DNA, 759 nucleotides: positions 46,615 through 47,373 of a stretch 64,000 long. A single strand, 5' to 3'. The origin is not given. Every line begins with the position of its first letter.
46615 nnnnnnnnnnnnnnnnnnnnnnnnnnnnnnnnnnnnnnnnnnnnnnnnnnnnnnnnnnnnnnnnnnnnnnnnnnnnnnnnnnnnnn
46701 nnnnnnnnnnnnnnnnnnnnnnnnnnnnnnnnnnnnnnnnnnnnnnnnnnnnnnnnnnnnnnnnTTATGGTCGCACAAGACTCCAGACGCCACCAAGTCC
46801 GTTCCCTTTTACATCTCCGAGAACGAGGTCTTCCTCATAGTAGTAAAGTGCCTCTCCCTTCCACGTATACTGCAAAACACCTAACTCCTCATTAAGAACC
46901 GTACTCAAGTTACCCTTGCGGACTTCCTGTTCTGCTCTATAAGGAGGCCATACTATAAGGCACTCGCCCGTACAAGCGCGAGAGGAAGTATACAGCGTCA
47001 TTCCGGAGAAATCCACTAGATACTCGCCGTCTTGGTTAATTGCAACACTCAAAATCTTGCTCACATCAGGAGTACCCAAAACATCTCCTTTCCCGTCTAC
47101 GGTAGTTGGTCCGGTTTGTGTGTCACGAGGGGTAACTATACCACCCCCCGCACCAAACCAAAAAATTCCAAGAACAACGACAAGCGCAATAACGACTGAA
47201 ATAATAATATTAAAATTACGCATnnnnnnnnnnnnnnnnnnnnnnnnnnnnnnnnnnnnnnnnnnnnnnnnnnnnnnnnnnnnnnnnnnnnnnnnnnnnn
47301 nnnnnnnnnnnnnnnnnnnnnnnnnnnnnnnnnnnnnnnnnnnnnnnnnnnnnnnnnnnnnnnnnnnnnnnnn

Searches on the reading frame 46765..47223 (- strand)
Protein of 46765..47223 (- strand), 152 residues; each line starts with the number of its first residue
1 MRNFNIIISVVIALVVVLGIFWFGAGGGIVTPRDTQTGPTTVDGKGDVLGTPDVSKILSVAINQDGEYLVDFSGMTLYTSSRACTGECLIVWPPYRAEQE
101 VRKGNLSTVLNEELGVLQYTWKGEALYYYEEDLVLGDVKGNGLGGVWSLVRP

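Call 5: search_protein_families(library=pfam, proteins=[window:46765-47223:-], max_evalue=1)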
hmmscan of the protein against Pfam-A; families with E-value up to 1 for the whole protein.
window:46765-47223:- (152 aa): 1 family
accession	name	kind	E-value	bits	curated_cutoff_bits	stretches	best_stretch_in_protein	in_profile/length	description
PF03640.20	Lipoprotein_15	-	3.1e-12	46.2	24.4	2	110-150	3-46/47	Secreted repeat of unknown function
